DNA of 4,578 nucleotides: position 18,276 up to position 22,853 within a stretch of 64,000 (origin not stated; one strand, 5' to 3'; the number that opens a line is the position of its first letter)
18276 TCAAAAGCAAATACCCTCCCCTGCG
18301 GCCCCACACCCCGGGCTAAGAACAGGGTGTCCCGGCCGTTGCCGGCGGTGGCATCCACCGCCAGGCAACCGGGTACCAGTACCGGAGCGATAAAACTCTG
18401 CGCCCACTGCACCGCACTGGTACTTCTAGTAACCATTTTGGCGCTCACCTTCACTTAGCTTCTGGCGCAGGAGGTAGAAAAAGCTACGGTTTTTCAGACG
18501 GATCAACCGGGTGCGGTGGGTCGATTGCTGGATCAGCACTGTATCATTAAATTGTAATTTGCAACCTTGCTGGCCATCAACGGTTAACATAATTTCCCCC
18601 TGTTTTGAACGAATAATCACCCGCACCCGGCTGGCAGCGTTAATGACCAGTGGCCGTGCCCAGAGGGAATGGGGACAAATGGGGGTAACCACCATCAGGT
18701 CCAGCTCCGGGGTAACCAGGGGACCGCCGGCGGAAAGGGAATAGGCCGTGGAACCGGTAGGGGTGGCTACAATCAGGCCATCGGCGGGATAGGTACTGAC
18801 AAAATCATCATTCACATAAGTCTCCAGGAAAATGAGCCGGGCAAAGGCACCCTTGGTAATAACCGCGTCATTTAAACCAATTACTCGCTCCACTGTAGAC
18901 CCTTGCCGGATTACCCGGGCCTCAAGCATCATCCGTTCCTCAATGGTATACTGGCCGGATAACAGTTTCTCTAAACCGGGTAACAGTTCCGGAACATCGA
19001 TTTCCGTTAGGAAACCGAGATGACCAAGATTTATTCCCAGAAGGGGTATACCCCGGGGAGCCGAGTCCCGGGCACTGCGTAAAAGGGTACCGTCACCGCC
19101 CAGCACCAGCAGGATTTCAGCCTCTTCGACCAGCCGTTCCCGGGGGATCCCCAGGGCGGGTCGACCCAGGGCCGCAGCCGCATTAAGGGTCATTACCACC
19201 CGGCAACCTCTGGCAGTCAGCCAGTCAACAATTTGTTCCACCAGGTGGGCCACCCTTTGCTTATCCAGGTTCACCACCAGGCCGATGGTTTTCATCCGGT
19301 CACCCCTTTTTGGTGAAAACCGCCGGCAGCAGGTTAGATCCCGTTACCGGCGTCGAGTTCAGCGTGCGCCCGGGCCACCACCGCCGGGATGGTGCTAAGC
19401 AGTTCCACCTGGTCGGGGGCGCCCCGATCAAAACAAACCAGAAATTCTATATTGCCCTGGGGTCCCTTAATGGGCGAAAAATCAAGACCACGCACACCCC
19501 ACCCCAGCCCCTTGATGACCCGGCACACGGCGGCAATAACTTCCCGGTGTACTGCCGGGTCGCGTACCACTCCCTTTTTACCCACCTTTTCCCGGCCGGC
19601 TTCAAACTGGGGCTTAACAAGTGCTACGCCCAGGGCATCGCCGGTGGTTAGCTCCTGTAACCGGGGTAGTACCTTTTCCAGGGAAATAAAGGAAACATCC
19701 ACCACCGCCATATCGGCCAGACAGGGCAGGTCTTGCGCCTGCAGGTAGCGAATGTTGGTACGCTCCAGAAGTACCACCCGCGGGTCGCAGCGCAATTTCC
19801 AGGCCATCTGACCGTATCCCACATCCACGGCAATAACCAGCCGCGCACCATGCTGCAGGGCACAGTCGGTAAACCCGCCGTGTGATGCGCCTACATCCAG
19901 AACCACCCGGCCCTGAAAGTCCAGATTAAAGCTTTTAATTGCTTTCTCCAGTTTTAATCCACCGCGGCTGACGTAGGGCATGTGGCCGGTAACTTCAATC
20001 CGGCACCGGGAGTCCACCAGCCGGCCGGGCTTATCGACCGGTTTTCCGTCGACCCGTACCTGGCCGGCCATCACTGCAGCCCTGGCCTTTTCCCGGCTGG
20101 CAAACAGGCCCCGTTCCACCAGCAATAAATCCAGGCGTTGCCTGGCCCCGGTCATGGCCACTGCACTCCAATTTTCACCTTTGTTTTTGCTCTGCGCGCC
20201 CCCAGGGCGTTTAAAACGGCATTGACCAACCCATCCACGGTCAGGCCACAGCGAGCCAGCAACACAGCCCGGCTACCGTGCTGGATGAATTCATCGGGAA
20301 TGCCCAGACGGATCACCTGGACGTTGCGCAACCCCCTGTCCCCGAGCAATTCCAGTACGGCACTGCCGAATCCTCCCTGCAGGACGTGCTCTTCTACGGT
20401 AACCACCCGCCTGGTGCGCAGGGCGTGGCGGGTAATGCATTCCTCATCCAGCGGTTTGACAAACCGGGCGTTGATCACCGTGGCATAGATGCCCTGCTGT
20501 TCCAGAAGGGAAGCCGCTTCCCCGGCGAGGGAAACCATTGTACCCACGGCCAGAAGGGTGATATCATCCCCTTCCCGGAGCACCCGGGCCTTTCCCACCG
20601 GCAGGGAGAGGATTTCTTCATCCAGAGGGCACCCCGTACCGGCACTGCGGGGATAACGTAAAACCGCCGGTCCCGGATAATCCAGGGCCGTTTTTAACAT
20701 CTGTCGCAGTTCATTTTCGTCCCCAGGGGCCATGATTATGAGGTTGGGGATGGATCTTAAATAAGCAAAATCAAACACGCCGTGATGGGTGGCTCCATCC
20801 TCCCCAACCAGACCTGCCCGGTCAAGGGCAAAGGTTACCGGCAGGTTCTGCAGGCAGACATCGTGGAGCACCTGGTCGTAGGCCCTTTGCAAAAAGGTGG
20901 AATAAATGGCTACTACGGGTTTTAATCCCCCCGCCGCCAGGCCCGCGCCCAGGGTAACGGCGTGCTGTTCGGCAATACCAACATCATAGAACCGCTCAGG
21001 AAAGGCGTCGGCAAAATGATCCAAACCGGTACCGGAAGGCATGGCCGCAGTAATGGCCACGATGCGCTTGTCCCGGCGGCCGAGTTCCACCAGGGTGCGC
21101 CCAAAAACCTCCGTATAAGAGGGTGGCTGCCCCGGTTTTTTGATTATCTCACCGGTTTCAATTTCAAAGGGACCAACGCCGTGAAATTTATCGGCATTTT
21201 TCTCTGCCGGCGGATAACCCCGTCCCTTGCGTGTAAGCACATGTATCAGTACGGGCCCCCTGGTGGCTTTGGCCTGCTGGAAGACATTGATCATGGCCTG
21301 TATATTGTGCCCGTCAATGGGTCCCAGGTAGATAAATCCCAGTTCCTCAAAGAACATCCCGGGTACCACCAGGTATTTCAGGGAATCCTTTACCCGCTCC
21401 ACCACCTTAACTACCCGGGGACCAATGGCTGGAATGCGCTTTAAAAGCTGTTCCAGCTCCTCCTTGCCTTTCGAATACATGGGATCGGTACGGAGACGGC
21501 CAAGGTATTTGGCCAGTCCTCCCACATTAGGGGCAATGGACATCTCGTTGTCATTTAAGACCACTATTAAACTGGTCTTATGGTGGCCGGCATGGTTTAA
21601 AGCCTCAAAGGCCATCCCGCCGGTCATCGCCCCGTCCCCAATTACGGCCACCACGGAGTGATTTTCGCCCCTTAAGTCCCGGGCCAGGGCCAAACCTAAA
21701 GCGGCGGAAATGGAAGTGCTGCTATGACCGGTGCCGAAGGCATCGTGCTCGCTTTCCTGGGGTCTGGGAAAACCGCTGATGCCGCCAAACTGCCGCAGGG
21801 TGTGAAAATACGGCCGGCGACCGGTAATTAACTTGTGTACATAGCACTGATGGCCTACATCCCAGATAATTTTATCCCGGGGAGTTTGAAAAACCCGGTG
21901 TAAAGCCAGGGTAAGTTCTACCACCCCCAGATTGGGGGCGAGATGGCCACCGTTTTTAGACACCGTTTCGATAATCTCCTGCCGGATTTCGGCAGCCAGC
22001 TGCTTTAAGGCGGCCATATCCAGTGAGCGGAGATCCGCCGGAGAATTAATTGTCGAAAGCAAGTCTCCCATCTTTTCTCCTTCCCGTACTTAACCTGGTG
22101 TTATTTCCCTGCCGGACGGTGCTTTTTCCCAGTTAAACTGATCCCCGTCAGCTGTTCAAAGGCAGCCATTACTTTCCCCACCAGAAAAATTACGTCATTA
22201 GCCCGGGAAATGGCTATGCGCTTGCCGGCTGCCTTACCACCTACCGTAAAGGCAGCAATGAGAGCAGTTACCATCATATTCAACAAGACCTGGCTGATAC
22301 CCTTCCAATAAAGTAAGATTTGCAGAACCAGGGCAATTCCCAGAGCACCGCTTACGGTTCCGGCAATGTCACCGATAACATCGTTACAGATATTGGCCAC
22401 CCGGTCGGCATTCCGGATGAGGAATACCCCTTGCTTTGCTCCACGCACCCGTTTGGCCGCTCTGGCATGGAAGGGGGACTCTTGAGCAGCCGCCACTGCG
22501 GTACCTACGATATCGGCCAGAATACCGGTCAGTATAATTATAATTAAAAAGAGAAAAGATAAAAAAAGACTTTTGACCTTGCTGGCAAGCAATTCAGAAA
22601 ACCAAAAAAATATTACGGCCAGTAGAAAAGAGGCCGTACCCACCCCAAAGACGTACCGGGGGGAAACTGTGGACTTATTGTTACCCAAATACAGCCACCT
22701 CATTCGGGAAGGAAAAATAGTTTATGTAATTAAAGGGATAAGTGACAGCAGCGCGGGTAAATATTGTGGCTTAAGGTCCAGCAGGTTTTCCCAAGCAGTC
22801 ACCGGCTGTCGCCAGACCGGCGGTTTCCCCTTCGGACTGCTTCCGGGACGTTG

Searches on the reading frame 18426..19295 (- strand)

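Call 6: search_protein_families(library=pfam, proteins=[window:18426-19295:-])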
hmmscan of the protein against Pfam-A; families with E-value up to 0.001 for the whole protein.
window:18426-19295:- (289 aa): 2 families
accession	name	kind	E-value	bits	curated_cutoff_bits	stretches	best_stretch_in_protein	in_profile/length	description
PF20143.4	NAD_kinase_C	-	1.5e-37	128.5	23.7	1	141-267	1-126/126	ATP-NAD kinase C-terminal domain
PF01513.26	NAD_kinase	-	5.7e-19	69.1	25.5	1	4-116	1-130/130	ATP-NAD kinase N-terminal domain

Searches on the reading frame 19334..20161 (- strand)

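Call 6: search_protein_families(library=pfam, proteins=[window:19334-20161:-])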
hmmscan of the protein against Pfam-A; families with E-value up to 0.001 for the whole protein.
window:19334-20161:- (275 aa): 2 families
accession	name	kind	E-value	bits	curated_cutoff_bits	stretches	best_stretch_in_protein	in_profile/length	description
PF01728.25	FtsJ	-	1e-47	162.9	24.1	1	63-245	1-180/181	FtsJ-like methyltransferase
PF01479.30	S4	-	1.3e-11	44.5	22.8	1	8-50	1-43/48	S4 domain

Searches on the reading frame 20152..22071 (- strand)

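Call 6: search_protein_families(library=pfam, proteins=[window:20152-22071:-])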
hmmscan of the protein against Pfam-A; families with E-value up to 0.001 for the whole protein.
window:20152-22071:- (639 aa): 7 families
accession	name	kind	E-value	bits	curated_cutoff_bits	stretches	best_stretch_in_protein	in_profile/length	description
PF13292.11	DXP_synthase_N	-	2.1e-129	431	21.2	1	5-280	1-274/274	1-deoxy-D-xylulose-5-phosphate synthase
PF02779.29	Transket_pyr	-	3.8e-49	167.1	27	1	317-477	3-171/174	Transketolase, pyrimidine binding domain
PF02780.25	Transketolase_C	-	2.2e-35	121.7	25.9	1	493-613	1-122/124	Transketolase, C-terminal domain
PF02775.26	TPP_enzyme_C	-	9.8e-08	32.4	21.9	1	108-177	21-84/151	Thiamine pyrophosphate enzyme, C-terminal TPP binding domain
PF00456.26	Transketolase_N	-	2.5e-07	30.5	22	1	25-183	5-191/334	Transketolase, thiamine diphosphate binding domain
PF00676.26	E1_dh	-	9e-07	28.6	22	1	116-179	102-165/300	Dehydrogenase E1 component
PF22613.1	Transketolase_C_1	-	0.0003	21.4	27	1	501-544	11-54/113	Transketolase-like TK C-terminal domain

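Call 7: search_protein_families(library=ncbifam, proteins=[window:20152-22071:-])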
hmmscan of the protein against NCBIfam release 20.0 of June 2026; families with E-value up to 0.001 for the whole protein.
window:20152-22071:- (639 aa): 11 families
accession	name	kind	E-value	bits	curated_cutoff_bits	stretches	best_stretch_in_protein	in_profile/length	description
TIGR00204.1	dxs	equivalog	3e-267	888.1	465.95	1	5-623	1-615/616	1-deoxy-D-xylulose-5-phosphate synthase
NF003933.0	PRK05444.2-2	equivalog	7.6e-194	645.6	395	1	3-621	6-603/606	1-deoxy-D-xylulose-5-phosphate synthase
NF008968.0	PRK12315.1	subfamily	2e-170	567.9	510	2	240-622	203-580/582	1-deoxy-D-xylulose-5-phosphate synthase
NF004559.0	PRK05899.2-5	equivalog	4.8e-74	249.7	488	3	321-623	322-624/627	transketolase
NF004556.0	PRK05899.2-2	equivalog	2.2e-46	158.4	575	2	319-623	324-638/639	transketolase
NF006667.0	PRK09212.1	subfamily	3e-27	95.4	321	1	358-580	50-280/327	pyruvate dehydrogenase complex E1 component subunit beta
NF008854.0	PRK11892.1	equivalog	1.9e-25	89.5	454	1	358-574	188-413/464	pyruvate dehydrogenase complex E1 component subunit beta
TIGR00232.1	tktlase_bact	equivalog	2e-22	79.3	682.25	1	359-541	396-580/654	transketolase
NF004558.0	PRK05899.2-4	equivalog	5.4e-19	68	788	1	351-535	383-569/651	transketolase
TIGR03181.1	PDH_E1_alph_x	equivalog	3.3e-11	42.7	411.35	1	119-180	126-187/341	pyruvate dehydrogenase (acetyl-transferring) E1 component subunit alpha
TIGR03182.1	PDH_E1_alph_y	equivalog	8.7e-10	38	393.85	1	113-179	108-174/315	pyruvate dehydrogenase (acetyl-transferring) E1 component subunit alpha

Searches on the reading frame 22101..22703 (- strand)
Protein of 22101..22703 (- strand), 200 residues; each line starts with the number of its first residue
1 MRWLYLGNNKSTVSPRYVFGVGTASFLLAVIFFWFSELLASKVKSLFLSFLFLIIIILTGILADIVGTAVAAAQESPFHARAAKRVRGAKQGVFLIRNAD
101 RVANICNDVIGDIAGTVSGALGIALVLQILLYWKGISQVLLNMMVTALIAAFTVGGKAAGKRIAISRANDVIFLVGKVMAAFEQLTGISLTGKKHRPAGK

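Call 6: search_protein_families(library=pfam, proteins=[window:22101-22703:-])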
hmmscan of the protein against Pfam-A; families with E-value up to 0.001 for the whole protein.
window:22101-22703:- (200 aa): 0 families

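Call 7: search_protein_families(library=ncbifam, proteins=[window:22101-22703:-])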
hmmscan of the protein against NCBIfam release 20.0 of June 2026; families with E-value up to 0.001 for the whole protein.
window:22101-22703:- (200 aa): 0 families

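Call 9: search_solved_structures(query=window:22101-22703:-, max_evalue=1, show_alignments=2)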
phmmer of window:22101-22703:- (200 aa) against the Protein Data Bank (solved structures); distinct sequences matched with E-value up to 1: 0.

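Call 26: find_homologous_proteins(query=window:22101-22703:-)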
Query window:22101-22703:- (200 aa): 921 proteins with E <= 0.001 among 1945 candidates; the best 120 are listed.
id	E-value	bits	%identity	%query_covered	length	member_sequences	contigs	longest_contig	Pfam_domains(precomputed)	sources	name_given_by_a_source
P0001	1.3e-114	398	99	98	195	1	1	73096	-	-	-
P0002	2.8e-101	355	89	98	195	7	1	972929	-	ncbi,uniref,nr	ncbi:hypothetical protein G7K71_12830 [Desulfofundulus sp. TPOSR]|uniref:hypothetical protein n=1 Ta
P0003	9.5e-99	347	86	98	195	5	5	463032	-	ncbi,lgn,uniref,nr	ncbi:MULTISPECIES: hypothetical protein [Desulfofundulus]|uniref:CNNM transmembrane domain-containin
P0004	5.9e-95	334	83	98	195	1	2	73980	-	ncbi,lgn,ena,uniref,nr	ncbi:hypothetical protein GFC01_07360 [Desulfofundulus thermobenzoicus]|uniref:Uncharacterized prote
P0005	6.0e-95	334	83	98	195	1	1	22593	-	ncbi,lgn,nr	ncbi:MAG: hypothetical protein IMW93_05340 [Thermoanaerobacteraceae bacterium]|nr:hypothetical prote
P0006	5.8e-82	292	73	96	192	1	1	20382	-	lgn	-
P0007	1.4e-81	291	80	88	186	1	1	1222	-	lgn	-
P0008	6.7e-80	285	74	96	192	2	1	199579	-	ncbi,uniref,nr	ncbi:hypothetical protein [Desulfotomaculum copahuensis]|uniref:CNNM transmembrane domain-containing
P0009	7.2e-80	285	72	97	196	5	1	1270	-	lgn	-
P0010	1.3e-79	284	71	98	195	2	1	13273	-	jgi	-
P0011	1.6e-79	284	82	89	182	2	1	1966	-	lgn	-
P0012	1.7e-79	284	76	90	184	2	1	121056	-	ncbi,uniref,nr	ncbi:hypothetical protein [Desulfovirgula thermocuniculi]|uniref:hypothetical protein n=1 Tax=Desulf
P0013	2.2e-79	284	70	96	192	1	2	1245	-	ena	-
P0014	1.0e-78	281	88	79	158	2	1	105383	-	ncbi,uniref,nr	ncbi:Mg2+/Co2+ transporter CorB [Desulfofundulus luciae]|uniref:Mg2+/Co2+ transporter CorB n=1 Tax=D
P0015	3.5e-77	276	69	96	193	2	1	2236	-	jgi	-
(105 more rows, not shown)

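Call 39: find_encoding_contigs(protein=P0002, flank=2500, max_places=2)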
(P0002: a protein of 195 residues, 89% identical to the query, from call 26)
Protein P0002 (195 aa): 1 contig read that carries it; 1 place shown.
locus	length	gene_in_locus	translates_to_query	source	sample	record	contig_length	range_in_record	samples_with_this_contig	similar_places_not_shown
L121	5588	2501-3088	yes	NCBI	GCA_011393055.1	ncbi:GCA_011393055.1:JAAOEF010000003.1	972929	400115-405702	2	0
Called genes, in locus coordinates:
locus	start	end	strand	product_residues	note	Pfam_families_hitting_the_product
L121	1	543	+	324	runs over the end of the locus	PF04055:Radical_SAM, PF16199:Radical_SAM_C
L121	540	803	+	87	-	PF02609:Exonuc_VII_S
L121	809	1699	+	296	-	PF00348:polyprenyl_synt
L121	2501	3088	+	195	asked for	-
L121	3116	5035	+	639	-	PF13292:DXP_synthase_N, PF00456:Transketolase_N (faint), PF02775:TPP_enzyme_C (weak), PF00676:E1_dh (weak), PF02779:Transket_pyr, PF02780:Transketolase_C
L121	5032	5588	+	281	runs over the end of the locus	PF01479:S4, PF01728:FtsJ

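Call 40: find_encoding_contigs(protein=P0003, flank=2500, max_places=4)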
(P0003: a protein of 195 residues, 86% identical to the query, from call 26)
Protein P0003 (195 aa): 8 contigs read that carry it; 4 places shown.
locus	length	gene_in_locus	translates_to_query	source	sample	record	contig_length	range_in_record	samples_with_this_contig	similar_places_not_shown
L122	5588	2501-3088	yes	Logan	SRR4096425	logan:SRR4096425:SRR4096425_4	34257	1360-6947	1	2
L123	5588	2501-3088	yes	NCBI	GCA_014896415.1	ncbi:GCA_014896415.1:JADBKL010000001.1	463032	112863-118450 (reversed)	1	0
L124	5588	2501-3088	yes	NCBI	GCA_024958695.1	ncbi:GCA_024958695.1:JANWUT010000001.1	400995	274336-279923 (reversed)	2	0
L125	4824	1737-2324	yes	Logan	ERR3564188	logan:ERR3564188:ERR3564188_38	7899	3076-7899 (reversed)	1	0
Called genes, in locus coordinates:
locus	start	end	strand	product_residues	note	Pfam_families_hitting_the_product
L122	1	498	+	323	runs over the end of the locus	PF04055:Radical_SAM, PF16199:Radical_SAM_C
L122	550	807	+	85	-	PF02609:Exonuc_VII_S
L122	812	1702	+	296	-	PF00348:polyprenyl_synt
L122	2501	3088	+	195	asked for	-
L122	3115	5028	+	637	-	PF13292:DXP_synthase_N, PF00456:Transketolase_N (faint), PF00676:E1_dh (weak), PF02775:TPP_enzyme_C (faint), PF02779:Transket_pyr, PF02780:Transketolase_C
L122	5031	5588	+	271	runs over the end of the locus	PF01479:S4, PF01728:FtsJ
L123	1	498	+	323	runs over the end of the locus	PF04055:Radical_SAM, PF16199:Radical_SAM_C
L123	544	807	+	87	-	PF02609:Exonuc_VII_S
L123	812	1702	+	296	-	PF00348:polyprenyl_synt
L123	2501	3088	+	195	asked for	-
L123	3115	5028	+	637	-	PF00456:Transketolase_N (faint), PF13292:DXP_synthase_N, PF00676:E1_dh (weak), PF02775:TPP_enzyme_C (faint), PF02779:Transket_pyr, PF02780:Transketolase_C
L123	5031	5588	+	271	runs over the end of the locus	PF01479:S4, PF01728:FtsJ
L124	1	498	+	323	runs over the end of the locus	PF04055:Radical_SAM, PF16199:Radical_SAM_C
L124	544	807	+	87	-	PF02609:Exonuc_VII_S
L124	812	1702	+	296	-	PF00348:polyprenyl_synt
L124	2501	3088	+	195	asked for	-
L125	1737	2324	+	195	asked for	-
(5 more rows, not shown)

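Call 41: find_encoding_contigs(protein=P0004, flank=2500, max_places=2)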
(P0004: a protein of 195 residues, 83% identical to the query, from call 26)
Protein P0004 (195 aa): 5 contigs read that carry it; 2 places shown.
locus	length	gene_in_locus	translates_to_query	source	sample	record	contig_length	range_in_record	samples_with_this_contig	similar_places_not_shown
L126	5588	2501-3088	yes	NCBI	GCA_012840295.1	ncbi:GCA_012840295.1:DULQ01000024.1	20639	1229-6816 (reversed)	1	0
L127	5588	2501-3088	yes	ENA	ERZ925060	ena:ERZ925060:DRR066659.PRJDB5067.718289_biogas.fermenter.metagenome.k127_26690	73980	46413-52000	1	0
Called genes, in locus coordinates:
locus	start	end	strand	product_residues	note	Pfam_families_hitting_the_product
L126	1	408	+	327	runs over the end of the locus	PF04055:Radical_SAM, PF16199:Radical_SAM_C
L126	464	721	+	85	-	PF02609:Exonuc_VII_S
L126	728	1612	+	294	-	PF00348:polyprenyl_synt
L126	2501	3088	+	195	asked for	-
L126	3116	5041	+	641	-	PF13292:DXP_synthase_N, PF00456:Transketolase_N (faint), PF00676:E1_dh (weak), PF02775:TPP_enzyme_C (faint), PF02779:Transket_pyr, PF02780:Transketolase_C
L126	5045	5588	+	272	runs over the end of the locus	PF01479:S4, PF01728:FtsJ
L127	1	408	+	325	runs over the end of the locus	PF04055:Radical_SAM, PF16199:Radical_SAM_C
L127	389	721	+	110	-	PF02609:Exonuc_VII_S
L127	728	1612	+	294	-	PF00348:polyprenyl_synt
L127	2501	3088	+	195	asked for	-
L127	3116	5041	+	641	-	PF13292:DXP_synthase_N, PF00456:Transketolase_N (faint), PF00676:E1_dh (weak), PF02775:TPP_enzyme_C (faint), PF02779:Transket_pyr, PF02780:Transketolase_C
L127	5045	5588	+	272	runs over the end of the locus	PF01479:S4, PF01728:FtsJ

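Call 48: search_protein_families(library=pfam, proteins=[P0001], max_evalue=10)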
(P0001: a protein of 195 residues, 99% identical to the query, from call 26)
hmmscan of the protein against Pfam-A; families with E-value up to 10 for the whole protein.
P0001 (195 aa): 3 families
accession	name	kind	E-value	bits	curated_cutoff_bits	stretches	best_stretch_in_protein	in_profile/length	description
PF10745.14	DUF2530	-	1.8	9.3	25.5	1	7-87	10-76/77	Protein of unknown function (DUF2530)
PF20563.3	DUF6773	-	4.7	7.5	27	1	96-147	9-60/163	Family of unknown function (DUF6773)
PF03419.18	Peptidase_U4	-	8.2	6.1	28.4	1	113-170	63-120/284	Sporulation factor SpoIIGA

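Call 49: search_solved_structures(query=A3, max_evalue=10, show_alignments=1)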
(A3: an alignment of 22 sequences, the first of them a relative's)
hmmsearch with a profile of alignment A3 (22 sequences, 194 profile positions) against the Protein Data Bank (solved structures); distinct sequences matched with E-value up to 10: 3.
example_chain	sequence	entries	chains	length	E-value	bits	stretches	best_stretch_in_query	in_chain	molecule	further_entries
7czf_C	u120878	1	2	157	0.43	13.2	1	121-190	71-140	Envelope glycoprotein L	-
9z3q_F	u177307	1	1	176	0.55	12.8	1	121-190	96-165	Envelope glycoprotein L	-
7b7n_L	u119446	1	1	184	0.63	12.6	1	121-190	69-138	Envelope glycoprotein L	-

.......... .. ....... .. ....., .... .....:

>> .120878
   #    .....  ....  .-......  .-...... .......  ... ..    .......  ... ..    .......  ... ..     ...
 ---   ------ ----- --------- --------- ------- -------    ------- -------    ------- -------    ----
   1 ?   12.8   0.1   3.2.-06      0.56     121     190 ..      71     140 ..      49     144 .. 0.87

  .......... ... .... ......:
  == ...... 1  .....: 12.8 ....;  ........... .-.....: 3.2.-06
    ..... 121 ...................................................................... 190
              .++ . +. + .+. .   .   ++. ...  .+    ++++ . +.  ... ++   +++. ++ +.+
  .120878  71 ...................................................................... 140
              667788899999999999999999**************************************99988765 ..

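Call 55: predict_structure(alignment_id=A3)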
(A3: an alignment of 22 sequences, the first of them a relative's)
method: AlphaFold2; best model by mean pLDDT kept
length: 195 residues; sequences in the alignment: 22
mean_pLDDT: 70.8   pTM: 0.63
mean pLDDT of the five models: 70.8, 70.1, 69.4, 67.2, 64.9
residues with pLDDT >= 90: 0; 70-90: 134; 50-70: 46; < 50: 15
segments of 3 or more residues with pLDDT < 50: 1-7, 188-195
pLDDT, mean of each block of 10 residues (from residue 1): 49 71 73 65 76 82 74 59 70 75 74 73 71 77 81 78 77 75 59 42
secondary structure, 60 per line:
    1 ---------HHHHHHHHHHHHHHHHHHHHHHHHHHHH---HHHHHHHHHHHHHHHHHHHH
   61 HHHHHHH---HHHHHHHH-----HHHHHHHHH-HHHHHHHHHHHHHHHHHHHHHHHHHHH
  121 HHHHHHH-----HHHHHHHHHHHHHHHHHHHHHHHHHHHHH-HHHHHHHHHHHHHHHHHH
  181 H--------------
elements in order: H10-37 H41-67 H71-78 H84-92 H94-127 H133-161 H163-181

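Call 58: fold_search(model_id=the predicted structure, library=pdb)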
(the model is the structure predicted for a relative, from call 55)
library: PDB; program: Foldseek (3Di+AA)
matches with E <= 10: 70; with E <= 0.001: 0
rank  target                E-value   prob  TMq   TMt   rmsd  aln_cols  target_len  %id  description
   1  7m1t_B                2.2e-02  1.00  0.48  0.31   6.6       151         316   18  Crystal structure of an archaeal CNNM, MtCorB, with C-terminal deletion in complex with Mg2+-ATP (released 2021-06-16)
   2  7m1t_A                7.9e-02  1.00  0.55  0.35   4.2       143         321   16  Crystal structure of an archaeal CNNM, MtCorB, with C-terminal deletion in complex with Mg2+-ATP (released 2021-06-16)
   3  7m1u_B                1.8e-01  1.00  0.47  0.32   6.1       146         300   16  Crystal structure of an archaeal CNNM, MtCorB, R235L mutant with C-terminal deletion (released 2021-06-16)
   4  7m1u_A                2.0e-01  0.99  0.47  0.32   6.8       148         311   16  Crystal structure of an archaeal CNNM, MtCorB, R235L mutant with C-terminal deletion (released 2021-06-16)
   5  7cfg                  7.2e-01  0.96  0.47  0.57   7.3       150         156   13  Structure of the transmembrane domain of the bacterial CNNM/CorC family Mg2+ transporter in complex with Mg2+ (released 2021-02-24)
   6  7cff                  1.2e+00  0.72  0.40  0.48  10.5       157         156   13  Structure of the thermostabilized transmembrane domain of the bacterial CNNM/CorC family Mg2+ transporter in complex wit (released 2021-02-24)
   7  4tx5_B                2.7e+00  0.20  0.30  0.33  13.6       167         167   13  Crystal structure of Smac-DIABLO (in space group P65) (released 2015-07-15)
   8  8e2i_E                2.8e+00  0.20  0.31  0.33  14.8       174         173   11  Cryo-EM structure of BIRC6/Smac (released 2023-02-15)
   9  9r1f_A                3.2e+00  0.05  0.16  0.10  19.9       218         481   12  Cryo-EM structure of human MATE1 in complex with metformin (released 2025-11-05)
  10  6vq6_b                3.2e+00  0.04  0.15  0.14  21.1       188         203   13  Mammalian V-ATPase from rat brain - composite model of rotational state 1 bound to ADP and SidK (built from focused re (released 2020-03-18)
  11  4hks_A                3.7e+00  0.12  0.24  0.27  13.3       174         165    8  Calcium release-activated calcium (CRAC) channel ORAI, K163W mutant (released 2012-11-28)
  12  6m97                  3.7e+00  0.03  0.13  0.12  27.1       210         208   14  Crystal structure of the high-affinity copper transporter Ctr1 (released 2019-04-03)
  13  1few                  4.3e+00  0.14  0.31  0.33  15.1       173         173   13  CRYSTAL STRUCTURE OF SMAC/DIABLO (released 2000-09-13)
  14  5xjj                  4.3e+00  0.06  0.24  0.13  21.3       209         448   12  Crystal structure of a MATE family protein (released 2017-09-20)
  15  4tx5_A                4.5e+00  0.14  0.30  0.32  13.4       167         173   13  Crystal structure of Smac-DIABLO (in space group P65) (released 2015-07-15)
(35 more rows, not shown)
